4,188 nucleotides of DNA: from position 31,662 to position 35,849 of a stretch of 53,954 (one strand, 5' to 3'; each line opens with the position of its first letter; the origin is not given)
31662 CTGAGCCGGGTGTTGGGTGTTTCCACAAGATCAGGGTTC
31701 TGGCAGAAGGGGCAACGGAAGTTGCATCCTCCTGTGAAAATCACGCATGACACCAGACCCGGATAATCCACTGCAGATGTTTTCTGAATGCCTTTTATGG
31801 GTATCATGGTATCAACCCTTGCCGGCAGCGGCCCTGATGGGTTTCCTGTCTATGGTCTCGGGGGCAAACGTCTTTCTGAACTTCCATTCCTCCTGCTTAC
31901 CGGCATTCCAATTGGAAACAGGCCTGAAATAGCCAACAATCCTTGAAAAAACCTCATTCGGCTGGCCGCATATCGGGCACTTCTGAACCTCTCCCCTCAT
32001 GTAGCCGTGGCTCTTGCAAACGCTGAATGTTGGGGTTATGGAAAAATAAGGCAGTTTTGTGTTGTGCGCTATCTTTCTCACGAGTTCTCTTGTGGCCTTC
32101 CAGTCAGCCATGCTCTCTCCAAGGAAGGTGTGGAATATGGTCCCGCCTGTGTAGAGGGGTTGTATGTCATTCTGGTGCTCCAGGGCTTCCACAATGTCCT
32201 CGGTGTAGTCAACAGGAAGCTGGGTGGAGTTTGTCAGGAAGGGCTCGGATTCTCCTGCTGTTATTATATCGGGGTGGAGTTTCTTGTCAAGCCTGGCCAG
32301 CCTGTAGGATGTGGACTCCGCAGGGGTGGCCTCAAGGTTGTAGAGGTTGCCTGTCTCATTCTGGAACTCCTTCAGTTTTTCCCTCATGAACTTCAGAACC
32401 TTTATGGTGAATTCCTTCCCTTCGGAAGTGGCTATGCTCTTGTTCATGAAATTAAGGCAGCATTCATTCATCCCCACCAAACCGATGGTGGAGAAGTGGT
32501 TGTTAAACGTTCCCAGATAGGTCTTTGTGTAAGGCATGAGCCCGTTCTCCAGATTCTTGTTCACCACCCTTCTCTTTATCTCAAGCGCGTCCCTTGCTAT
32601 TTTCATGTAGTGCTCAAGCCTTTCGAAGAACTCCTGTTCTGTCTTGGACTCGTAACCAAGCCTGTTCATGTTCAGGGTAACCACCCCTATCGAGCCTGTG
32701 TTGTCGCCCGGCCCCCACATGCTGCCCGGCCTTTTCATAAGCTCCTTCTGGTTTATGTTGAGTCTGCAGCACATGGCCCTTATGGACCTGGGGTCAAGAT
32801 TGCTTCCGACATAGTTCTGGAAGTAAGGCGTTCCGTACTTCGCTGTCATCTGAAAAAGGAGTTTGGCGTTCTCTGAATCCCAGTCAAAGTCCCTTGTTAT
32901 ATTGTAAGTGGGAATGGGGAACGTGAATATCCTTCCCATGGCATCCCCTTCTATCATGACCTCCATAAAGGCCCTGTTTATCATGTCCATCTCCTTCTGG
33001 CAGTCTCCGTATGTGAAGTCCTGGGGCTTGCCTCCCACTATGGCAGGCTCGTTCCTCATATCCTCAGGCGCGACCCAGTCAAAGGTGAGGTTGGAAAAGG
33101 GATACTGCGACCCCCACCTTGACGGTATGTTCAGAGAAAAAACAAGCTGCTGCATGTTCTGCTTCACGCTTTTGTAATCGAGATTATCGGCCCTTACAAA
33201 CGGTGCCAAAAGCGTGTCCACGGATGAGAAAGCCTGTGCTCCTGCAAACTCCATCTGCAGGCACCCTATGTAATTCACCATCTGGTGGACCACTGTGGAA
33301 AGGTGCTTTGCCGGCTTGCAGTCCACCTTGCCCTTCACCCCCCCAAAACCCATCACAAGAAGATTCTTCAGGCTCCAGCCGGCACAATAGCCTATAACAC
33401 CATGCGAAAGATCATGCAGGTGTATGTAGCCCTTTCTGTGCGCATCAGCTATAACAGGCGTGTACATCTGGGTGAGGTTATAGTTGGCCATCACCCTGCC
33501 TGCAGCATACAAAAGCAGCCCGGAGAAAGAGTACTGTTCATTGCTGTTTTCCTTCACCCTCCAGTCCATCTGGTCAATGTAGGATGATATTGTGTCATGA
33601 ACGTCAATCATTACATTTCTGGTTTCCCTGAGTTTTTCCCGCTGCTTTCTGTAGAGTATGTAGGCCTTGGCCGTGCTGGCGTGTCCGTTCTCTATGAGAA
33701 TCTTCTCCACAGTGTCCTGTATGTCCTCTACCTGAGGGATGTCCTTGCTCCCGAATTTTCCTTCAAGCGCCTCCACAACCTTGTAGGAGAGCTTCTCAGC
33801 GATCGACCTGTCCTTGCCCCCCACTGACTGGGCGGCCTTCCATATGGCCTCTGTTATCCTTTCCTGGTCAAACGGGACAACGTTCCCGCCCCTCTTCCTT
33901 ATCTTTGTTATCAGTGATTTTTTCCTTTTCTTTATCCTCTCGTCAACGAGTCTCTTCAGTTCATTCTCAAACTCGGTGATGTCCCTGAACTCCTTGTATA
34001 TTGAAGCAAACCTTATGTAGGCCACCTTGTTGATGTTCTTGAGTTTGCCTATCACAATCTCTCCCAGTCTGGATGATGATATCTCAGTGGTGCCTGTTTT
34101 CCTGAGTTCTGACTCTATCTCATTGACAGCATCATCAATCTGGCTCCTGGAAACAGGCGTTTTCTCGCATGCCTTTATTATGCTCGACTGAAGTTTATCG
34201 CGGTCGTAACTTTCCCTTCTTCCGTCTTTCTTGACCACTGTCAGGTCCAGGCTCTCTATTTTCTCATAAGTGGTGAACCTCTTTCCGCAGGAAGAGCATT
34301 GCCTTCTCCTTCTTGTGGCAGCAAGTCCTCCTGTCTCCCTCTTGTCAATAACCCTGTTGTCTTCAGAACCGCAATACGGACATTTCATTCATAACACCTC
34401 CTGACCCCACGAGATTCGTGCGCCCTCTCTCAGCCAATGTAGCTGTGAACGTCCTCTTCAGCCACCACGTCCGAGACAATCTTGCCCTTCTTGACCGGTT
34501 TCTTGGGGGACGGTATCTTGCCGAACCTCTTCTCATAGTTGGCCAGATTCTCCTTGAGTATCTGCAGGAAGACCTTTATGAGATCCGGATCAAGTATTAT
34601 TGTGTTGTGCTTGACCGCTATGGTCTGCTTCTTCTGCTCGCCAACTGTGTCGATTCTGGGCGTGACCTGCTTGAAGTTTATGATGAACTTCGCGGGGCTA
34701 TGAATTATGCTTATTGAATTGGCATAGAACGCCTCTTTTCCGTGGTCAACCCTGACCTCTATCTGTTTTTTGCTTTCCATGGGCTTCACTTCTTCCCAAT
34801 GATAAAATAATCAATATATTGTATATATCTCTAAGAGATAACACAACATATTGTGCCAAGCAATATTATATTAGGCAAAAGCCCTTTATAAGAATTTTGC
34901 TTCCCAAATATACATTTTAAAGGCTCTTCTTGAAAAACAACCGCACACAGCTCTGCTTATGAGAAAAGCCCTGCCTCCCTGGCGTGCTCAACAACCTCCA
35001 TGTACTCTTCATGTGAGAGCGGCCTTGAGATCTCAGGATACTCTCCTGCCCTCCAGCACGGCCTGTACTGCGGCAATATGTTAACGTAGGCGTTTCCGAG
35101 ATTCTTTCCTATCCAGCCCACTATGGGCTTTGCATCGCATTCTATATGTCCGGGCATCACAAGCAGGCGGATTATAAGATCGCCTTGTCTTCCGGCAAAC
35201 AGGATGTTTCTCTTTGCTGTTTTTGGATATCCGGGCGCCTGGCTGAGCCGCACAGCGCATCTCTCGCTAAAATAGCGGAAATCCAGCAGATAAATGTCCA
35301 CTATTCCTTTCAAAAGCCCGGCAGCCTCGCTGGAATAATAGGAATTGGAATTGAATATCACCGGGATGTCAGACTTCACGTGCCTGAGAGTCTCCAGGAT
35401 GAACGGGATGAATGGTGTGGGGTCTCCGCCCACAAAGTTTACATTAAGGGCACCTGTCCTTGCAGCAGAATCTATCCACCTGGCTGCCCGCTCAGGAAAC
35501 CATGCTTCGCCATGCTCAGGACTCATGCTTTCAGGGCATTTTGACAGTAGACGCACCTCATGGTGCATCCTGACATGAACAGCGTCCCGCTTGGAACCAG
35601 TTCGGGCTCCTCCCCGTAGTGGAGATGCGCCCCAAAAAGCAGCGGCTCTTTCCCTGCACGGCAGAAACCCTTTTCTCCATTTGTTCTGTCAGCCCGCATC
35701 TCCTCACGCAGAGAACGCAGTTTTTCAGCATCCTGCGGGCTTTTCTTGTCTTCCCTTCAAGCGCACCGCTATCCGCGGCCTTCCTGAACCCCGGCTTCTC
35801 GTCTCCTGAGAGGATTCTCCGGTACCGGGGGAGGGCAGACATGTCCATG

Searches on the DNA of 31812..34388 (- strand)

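Call 61: search_rna_families(sources=[L082, L084, L166, L167, L168, L169], threshold=gathering)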
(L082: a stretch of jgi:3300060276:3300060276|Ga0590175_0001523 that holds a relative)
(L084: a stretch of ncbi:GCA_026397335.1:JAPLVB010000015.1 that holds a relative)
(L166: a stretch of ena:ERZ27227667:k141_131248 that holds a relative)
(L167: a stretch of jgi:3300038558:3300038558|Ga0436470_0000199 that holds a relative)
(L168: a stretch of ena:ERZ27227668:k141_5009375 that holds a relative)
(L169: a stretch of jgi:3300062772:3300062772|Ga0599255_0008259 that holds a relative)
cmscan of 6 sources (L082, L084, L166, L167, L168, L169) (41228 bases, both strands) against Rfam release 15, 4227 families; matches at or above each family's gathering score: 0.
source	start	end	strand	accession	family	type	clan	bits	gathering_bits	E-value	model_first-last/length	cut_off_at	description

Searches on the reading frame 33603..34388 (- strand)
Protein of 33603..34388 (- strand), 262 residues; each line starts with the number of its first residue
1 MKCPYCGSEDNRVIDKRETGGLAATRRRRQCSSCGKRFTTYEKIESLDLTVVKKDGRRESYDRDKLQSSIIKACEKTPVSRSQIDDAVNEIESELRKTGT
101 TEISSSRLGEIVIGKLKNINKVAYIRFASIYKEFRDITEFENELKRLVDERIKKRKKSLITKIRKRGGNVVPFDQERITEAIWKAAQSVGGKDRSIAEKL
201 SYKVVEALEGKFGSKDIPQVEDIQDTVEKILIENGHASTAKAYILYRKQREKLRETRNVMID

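Call 29: search_solved_structures(query=window:33603-34388:-, max_evalue=0.001, show_alignments=3)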
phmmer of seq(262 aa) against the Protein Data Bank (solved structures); distinct sequences matched with E-value up to 0.001: 9.
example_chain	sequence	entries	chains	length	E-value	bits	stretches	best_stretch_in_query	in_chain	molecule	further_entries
9fxk_A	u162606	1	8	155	2.9e-40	141.7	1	1-150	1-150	Transcriptional repressor NrdR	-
9fvr_A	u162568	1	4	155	7.5e-40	140.3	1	1-150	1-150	Transcriptional repressor NrdR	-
9fzf_A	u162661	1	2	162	7.7e-40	140.3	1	1-150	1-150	Transcriptional repressor NrdR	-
9gex_A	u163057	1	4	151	8.6e-40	140.1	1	1-149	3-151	Transcriptional repressor NrdR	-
7p37_A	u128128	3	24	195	1.8e-29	106.3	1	1-147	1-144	Transcriptional repressor NrdR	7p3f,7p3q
5olk_A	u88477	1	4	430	1.6e-09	41.1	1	160-256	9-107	Ribonucleoside-diphosphate reductase, beta subunit 1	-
5im3_A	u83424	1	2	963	1.2e-06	31.6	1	162-255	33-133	Ribonucleoside-diphosphate reductase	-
8p23_A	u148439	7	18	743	8.1e-06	28.9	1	158-257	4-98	Anaerobic ribonucleoside-triphosphate reductase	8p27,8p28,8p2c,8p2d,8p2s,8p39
9d3x_A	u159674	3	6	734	2.9e-05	27.1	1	161-254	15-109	Anaerobic ribonucleoside-triphosphate reductase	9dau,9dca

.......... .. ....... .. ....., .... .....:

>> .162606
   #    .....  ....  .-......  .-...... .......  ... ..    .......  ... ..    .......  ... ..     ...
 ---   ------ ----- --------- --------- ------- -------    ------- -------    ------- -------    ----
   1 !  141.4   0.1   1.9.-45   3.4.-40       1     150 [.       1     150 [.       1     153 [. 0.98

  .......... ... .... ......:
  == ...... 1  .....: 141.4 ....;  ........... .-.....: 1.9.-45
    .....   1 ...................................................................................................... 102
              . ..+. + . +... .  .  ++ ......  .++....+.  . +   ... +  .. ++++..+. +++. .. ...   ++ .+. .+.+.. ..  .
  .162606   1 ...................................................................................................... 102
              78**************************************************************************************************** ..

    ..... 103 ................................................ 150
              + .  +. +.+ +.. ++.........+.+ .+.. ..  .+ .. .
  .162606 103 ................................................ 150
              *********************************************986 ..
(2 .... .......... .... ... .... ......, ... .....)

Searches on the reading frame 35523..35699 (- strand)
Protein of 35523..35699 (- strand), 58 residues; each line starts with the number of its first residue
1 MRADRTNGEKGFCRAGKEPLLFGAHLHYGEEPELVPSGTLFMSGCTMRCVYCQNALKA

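Call 4: search_protein_families(library=pfam, proteins=[window:35523-35699:-], max_evalue=0.01)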
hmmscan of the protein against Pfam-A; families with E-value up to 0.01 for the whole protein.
window:35523-35699:- (58 aa): 0 families

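Call 42: search_protein_families(library=ncbifam, proteins=[window:35523-35699:-], max_evalue=0.001)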
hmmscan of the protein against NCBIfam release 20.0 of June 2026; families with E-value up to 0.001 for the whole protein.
window:35523-35699:- (58 aa): 2 families
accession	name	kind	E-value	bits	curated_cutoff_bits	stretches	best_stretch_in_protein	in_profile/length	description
TIGR02495.1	NrdG2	equivalog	1.1e-05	24.8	131.15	1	36-55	17-36/193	anaerobic ribonucleoside-triphosphate reductase activating protein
TIGR02493.1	PFLA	equivalog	0.00062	19.2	231.75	1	39-55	19-35/235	pyruvate formate-lyase-activating protein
